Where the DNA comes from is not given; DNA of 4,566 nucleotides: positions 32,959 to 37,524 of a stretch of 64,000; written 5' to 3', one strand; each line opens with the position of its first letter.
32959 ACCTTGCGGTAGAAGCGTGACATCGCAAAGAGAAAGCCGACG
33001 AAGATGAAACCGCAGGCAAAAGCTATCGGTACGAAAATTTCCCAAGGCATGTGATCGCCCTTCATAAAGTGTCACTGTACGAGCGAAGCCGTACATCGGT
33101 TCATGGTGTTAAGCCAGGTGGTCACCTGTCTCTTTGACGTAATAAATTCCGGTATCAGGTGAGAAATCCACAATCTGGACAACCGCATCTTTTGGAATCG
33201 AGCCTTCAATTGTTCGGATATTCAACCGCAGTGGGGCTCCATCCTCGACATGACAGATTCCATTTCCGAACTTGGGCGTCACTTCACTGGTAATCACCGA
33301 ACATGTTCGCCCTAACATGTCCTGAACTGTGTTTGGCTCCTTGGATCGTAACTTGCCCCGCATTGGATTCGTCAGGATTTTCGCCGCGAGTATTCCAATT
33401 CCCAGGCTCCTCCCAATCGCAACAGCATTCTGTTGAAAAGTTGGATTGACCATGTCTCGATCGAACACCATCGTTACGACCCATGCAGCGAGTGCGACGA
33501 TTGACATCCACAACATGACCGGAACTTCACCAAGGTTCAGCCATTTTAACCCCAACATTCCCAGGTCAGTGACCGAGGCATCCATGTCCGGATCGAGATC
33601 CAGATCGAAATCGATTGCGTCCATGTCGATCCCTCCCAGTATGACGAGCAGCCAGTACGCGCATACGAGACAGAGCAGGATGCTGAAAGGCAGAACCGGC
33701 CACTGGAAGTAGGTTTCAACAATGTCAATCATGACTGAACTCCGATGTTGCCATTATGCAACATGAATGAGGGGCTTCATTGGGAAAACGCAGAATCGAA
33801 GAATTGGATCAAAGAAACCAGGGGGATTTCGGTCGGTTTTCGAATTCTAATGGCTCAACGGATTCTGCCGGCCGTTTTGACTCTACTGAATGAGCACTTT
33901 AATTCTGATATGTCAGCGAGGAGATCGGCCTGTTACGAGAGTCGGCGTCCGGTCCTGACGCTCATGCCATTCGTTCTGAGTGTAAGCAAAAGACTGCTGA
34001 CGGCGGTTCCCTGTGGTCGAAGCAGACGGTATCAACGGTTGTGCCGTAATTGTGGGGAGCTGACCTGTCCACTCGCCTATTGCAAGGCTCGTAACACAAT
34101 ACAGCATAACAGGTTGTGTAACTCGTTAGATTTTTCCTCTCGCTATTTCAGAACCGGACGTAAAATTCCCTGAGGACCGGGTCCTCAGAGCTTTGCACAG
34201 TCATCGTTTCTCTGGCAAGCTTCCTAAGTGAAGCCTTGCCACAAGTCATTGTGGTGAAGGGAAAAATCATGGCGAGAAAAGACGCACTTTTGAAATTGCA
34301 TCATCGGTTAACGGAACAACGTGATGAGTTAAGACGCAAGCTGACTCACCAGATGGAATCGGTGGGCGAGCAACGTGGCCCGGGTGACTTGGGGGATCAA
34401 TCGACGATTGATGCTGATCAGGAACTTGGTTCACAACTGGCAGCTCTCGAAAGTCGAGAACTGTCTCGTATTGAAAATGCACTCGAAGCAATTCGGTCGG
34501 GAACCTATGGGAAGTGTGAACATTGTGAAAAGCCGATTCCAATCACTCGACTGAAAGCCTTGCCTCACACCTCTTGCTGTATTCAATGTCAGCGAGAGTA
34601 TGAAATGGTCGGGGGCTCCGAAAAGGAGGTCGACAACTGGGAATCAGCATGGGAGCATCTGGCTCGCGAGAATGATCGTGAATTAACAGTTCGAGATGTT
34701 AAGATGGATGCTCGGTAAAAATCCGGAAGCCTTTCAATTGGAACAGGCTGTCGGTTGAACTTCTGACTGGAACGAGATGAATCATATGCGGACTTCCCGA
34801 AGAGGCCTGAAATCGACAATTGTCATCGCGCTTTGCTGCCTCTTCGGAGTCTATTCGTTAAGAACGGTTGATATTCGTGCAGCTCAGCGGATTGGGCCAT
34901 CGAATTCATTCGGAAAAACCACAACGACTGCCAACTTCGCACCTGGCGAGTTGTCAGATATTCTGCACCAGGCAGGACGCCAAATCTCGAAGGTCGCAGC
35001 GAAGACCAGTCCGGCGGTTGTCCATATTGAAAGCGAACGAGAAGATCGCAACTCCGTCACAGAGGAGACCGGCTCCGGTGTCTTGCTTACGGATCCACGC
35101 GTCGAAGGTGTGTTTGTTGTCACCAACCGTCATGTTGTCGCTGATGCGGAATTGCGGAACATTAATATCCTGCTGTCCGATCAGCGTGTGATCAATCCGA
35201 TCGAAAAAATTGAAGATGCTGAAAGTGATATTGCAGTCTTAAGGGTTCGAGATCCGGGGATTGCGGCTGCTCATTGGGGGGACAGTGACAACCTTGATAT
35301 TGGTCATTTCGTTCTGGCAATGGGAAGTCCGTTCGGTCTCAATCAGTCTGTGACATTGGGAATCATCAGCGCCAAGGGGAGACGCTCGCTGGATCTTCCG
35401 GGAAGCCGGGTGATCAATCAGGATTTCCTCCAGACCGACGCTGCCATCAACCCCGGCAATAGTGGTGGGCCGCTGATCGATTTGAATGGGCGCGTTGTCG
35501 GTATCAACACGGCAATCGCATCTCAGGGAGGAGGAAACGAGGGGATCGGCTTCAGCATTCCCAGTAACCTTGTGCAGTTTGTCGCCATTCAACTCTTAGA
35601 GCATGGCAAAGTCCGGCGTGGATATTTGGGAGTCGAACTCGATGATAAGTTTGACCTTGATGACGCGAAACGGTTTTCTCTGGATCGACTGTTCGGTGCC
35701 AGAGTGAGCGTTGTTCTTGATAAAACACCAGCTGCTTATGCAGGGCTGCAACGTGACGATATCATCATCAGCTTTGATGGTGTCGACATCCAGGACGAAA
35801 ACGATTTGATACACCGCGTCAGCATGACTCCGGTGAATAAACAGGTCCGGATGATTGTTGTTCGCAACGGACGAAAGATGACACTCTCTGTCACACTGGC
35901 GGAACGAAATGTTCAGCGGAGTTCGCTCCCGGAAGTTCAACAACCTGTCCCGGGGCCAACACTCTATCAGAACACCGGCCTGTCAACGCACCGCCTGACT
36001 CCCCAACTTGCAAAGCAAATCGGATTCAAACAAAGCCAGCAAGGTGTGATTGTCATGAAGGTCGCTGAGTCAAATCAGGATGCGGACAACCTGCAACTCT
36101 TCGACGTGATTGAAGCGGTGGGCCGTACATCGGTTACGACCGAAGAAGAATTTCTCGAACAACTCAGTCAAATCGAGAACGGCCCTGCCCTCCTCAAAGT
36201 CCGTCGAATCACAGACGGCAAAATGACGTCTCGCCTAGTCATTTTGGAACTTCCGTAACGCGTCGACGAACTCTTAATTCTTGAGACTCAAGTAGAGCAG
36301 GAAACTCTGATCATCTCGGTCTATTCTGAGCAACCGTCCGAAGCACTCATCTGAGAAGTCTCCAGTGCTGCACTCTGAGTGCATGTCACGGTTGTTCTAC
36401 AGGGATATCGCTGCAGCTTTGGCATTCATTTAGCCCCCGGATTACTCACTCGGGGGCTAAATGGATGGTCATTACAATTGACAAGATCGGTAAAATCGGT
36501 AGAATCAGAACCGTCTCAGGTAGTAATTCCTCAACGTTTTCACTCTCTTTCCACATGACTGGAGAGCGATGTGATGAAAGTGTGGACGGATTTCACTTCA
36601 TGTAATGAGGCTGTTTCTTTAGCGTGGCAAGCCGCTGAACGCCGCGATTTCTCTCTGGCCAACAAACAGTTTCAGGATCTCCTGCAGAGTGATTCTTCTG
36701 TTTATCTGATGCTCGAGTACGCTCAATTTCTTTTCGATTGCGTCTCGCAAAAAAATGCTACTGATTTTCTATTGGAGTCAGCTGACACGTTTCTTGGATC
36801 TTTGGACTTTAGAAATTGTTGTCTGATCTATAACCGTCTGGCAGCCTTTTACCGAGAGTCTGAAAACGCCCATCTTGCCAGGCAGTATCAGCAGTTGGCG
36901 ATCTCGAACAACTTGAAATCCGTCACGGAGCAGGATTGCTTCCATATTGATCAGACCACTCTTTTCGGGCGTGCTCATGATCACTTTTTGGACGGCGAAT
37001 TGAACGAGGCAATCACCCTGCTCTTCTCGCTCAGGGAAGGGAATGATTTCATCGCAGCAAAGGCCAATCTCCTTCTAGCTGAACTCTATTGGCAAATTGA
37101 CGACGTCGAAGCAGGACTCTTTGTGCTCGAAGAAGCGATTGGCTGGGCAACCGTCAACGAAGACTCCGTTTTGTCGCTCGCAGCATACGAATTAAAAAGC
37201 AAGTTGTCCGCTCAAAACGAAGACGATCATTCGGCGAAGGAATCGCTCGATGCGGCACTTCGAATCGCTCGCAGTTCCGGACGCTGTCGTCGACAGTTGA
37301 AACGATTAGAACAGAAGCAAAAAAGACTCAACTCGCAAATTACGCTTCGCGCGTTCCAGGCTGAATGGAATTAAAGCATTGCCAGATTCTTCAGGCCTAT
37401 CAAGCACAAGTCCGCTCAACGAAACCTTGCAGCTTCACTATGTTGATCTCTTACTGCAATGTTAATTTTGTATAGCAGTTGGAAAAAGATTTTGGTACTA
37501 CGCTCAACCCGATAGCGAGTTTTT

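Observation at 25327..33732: Flotillin + NfeD/YqiJ + giant 1825-aa AAA+ ATPase operon: candidate undescribed membrane-microdomain system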

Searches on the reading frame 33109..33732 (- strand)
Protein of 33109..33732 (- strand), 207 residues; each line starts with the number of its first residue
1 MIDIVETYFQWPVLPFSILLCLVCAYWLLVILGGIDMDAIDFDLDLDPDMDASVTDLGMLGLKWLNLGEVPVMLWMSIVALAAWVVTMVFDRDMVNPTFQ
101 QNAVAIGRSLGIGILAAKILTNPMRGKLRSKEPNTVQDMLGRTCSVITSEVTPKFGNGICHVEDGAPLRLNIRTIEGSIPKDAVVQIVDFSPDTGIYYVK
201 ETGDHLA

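Call 3: search_protein_families(library=pfam, proteins=[window:33109-33732:-], max_evalue=0.01)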
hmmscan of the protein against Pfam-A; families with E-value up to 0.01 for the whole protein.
window:33109-33732:- (207 aa): 1 family
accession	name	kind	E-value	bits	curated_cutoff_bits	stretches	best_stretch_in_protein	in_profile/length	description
PF21001.2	YqiJ_N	-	0.00032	21.3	23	1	14-87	2-82/116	Inner membrane protein YqiJ, N-terminal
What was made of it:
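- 33109..33732 (-): YqiJ/YuaF-type NfeD-like membrane protein, 207 aa. It has hydrophobic segments at residues 10-40 and 65-91, a weaker one at about 103-122, a conserved poly-Asp loop (residues 36-56) and a C-terminal beta-rich domain with a conserved GQ motif. Call 3 (YqiJ_N, 21.3 bits, cut-off 23).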

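Call 4: search_protein_families(library=ncbifam, proteins=[window:33109-33732:-], max_evalue=0.01)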
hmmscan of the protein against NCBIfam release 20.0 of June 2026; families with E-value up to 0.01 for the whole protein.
window:33109-33732:- (207 aa): 1 family
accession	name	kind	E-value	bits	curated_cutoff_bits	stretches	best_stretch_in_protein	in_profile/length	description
NF008849.0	PRK11886.1-4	equivalog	0.0019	17.4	474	1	100-178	141-217/320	bifunctional biotin--[acetyl-CoA-carboxylase] ligase/biotin operon repressor BirA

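Call 5: search_protein_families(library=padloc, proteins=[window:33109-33732:-], max_evalue=0.01)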
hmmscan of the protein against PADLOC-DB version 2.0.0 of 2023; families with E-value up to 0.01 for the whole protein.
window:33109-33732:- (207 aa): 0 families

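Call 66: search_solved_structures(query=A4, max_evalue=1)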
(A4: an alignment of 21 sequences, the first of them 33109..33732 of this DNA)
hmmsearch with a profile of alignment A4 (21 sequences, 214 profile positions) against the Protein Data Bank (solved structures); distinct sequences matched with E-value up to 1: 1.
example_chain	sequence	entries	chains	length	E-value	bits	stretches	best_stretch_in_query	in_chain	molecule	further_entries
2k14_A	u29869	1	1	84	0.35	13.4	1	142-199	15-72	YuaF protein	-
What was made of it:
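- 33109..33732 (-): Call 66 (the only PDB hit of the family profile is YuaF 2k14, E 0.35, in the C-terminal domain).
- On NfeD C-terminal domain (PF01957): There is a weak YuaF C-terminal domain match (call 66).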

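Call 67: search_protein_families(library=pfam, alignment_id=A4, max_evalue=0.01)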
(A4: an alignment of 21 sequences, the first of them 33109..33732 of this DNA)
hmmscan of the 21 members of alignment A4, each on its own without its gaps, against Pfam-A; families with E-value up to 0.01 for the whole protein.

A. member 1, window:33109-33732:- (207 aa): 1 family
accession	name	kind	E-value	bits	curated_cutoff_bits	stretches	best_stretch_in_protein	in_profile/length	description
PF21001.2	YqiJ_N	-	0.00032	21.3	23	1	14-87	2-82/116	Inner membrane protein YqiJ, N-terminal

B. families by the number of members that match (of 21 scanned): 2 families
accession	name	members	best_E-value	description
PF21001.2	YqiJ_N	9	3.6e-08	Inner membrane protein YqiJ, N-terminal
PF01957.25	NfeD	1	0.0049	NfeD-like C-terminal, partner-binding domain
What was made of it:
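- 33109..33732 (-): Call 67 (YqiJ_N in 9 of 21 orthologues, best E 3.6e-08).
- On NfeD C-terminal domain (PF01957): One of 21 orthologues matches at E 0.0049 (call 67).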

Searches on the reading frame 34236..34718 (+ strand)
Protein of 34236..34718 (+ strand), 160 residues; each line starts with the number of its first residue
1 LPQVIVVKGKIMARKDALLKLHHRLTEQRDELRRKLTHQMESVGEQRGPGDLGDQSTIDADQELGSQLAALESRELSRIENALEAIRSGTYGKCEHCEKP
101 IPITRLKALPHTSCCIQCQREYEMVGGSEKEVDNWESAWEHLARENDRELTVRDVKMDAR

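Call 21: search_protein_families(library=pfam, proteins=[window:34236-34718:+], max_evalue=0.001)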
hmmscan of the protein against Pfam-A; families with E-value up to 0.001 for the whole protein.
window:34236-34718:+ (160 aa): 1 family
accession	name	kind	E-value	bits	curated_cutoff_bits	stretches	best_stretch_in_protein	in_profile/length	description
PF01258.23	zf-dskA_traR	-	8.2e-11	42.2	24.9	1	89-123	1-35/36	Prokaryotic dksA/traR C4-type zinc finger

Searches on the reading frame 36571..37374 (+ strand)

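Call 21: search_protein_families(library=pfam, proteins=[window:36571-37374:+], max_evalue=0.001)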
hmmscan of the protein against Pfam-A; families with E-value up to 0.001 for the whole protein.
window:36571-37374:+ (267 aa): 1 family
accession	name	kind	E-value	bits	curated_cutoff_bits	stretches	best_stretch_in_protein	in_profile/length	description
PF13181.12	TPR_8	-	4e-06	27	25.7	0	163-193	1-31/34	Tetratricopeptide repeat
